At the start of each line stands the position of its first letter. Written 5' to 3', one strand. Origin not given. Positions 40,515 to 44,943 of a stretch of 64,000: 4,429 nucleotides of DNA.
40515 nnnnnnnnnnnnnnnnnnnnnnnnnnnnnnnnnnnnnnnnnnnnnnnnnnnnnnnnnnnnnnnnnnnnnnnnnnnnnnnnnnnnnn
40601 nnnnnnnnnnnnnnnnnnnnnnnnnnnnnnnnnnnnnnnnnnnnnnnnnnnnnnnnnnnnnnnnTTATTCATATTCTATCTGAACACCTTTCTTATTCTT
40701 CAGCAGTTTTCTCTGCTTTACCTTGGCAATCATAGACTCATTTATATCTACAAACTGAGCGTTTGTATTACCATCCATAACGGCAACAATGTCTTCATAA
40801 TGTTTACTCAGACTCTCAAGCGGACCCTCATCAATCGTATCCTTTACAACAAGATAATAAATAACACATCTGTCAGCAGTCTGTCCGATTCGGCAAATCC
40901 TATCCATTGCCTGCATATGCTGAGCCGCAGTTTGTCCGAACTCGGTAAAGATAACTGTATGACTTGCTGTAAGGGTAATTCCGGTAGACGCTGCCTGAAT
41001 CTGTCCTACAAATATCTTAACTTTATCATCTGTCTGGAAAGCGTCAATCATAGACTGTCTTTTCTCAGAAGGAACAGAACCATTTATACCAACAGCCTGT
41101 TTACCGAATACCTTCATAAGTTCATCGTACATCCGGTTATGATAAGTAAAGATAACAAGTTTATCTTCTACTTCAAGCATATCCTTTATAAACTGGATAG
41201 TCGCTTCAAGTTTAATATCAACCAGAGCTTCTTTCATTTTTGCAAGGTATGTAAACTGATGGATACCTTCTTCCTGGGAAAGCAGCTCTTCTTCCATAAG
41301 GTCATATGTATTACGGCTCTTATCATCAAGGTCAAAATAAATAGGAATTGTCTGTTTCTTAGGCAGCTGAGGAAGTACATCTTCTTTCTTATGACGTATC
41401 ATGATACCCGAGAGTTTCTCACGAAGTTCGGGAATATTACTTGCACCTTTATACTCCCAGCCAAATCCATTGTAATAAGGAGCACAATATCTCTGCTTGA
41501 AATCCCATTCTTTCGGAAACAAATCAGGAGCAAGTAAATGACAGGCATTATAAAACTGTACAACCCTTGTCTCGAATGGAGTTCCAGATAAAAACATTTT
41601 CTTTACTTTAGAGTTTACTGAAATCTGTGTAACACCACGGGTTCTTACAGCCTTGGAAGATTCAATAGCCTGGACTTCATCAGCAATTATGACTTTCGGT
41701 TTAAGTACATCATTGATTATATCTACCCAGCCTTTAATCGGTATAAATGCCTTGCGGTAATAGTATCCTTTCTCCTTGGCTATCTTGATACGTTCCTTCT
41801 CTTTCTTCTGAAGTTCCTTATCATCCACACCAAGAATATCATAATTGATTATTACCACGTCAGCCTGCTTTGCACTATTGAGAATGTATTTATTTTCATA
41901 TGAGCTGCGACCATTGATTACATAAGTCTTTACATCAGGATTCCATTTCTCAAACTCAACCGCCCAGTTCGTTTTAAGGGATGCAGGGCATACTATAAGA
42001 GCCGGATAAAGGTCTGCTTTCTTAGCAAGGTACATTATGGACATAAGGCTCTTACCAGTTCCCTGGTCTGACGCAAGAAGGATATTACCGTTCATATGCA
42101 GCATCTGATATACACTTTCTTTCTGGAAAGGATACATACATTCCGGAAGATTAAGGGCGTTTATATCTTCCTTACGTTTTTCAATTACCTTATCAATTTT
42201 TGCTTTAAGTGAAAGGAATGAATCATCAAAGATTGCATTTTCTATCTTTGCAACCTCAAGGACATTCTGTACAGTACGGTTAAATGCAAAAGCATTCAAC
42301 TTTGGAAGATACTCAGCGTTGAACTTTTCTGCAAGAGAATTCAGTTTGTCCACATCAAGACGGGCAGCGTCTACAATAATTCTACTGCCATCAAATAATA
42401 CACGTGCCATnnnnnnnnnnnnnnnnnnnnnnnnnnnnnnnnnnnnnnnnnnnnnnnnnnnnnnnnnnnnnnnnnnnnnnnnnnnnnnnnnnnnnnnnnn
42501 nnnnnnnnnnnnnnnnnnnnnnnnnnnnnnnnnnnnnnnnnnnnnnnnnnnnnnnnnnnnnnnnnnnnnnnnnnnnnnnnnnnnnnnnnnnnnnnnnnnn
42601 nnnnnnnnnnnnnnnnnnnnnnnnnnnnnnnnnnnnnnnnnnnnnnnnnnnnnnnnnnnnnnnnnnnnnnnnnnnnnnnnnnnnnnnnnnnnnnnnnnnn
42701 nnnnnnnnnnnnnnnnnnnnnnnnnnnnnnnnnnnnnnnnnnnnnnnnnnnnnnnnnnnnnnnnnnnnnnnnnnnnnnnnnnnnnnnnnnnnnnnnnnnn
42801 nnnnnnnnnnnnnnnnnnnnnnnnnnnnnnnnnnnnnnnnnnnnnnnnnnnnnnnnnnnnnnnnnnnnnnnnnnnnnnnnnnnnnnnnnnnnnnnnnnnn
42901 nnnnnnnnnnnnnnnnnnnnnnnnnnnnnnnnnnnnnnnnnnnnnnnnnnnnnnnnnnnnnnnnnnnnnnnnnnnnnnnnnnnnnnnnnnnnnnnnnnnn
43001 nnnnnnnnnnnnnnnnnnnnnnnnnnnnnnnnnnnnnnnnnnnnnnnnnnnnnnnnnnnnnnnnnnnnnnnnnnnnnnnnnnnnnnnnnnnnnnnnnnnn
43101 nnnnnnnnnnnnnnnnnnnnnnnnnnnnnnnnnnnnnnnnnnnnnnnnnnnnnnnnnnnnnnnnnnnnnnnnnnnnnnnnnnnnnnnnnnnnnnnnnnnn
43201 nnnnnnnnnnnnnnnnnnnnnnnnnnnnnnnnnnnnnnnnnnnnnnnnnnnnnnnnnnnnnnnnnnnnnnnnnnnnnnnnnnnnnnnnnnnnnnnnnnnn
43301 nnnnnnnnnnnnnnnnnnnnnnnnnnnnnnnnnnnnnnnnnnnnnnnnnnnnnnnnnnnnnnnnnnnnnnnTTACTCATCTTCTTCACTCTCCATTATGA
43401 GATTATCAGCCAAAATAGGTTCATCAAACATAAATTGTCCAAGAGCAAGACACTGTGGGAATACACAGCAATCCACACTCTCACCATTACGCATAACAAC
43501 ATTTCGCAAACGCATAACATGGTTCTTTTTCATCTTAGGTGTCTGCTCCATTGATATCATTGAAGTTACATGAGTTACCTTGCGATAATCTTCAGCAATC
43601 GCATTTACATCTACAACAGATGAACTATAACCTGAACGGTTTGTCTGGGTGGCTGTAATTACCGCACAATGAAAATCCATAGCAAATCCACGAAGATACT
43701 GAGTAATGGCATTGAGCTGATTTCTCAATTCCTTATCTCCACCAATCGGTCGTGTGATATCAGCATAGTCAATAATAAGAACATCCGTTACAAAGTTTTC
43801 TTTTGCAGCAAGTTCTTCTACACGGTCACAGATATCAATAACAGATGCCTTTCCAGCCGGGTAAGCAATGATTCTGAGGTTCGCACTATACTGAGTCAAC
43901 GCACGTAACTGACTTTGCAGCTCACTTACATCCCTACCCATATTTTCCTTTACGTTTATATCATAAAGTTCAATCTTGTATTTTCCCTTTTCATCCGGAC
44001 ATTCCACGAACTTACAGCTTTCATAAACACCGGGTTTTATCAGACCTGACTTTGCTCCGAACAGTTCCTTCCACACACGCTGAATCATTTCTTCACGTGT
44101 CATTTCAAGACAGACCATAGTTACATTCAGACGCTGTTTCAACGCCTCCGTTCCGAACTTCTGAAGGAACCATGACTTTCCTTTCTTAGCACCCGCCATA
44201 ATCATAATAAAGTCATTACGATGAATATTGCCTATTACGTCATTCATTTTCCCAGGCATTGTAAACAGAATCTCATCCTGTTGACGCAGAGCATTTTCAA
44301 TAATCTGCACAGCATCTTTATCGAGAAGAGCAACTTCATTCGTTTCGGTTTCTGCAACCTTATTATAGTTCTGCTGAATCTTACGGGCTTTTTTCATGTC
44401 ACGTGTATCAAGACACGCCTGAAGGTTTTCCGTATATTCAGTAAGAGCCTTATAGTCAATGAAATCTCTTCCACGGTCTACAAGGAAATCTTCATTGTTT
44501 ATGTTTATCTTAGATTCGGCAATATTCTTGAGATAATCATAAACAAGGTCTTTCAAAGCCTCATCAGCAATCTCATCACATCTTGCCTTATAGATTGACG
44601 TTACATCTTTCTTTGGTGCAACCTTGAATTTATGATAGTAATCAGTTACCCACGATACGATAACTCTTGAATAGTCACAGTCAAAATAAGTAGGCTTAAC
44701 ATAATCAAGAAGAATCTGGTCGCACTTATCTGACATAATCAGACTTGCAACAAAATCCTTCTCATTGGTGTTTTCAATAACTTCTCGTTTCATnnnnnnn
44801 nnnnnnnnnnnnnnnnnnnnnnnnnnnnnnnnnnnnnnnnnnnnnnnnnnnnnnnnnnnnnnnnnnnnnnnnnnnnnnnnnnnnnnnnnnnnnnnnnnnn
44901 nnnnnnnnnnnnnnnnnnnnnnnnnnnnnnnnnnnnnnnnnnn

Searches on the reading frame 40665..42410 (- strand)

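Call 19: search_protein_families(library=phrogs, proteins=[window:40665-42410:-], max_evalue=0.00001)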
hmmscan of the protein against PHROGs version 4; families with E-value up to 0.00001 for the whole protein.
window:40665-42410:- (581 aa): 7 families
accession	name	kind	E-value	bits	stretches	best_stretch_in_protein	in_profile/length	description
phrog_62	-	DNA, RNA and nucleotide metabolism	8.7e-99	332.8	1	51-547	674-1135/1881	DNA helicase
phrog_29996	-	unknown function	4.6e-19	68.9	1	240-529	840-1148/1189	-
phrog_16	-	DNA, RNA and nucleotide metabolism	6e-17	62.1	1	91-560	272-626/986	DNA helicase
phrog_23807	-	unknown function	9.2e-11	41.2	0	378-544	486-665/1053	-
phrog_9690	-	DNA, RNA and nucleotide metabolism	5.2e-08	33.3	1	406-521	150-269/306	DNA helicase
phrog_21391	-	DNA, RNA and nucleotide metabolism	1.9e-07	29.6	1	413-507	1357-1453/2021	DNA helicase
phrog_10691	-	unknown function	1.5e-06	25.9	0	431-519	2167-2260/3925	-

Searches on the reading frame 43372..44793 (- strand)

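Call 19: search_protein_families(library=phrogs, proteins=[window:43372-44793:-], max_evalue=0.00001)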
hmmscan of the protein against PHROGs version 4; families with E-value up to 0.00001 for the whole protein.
window:43372-44793:- (473 aa): 3 families
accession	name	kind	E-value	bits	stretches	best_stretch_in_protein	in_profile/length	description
phrog_19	-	DNA, RNA and nucleotide metabolism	5e-45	155.5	1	15-439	168-563/621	DnaB-like replicative helicase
phrog_239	-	DNA, RNA and nucleotide metabolism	4.6e-13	50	1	126-388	288-521/801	DNA primase/helicase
phrog_243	-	DNA, RNA and nucleotide metabolism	1.3e-07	31.9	0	182-245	24-84/273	DnaB-like replicative helicase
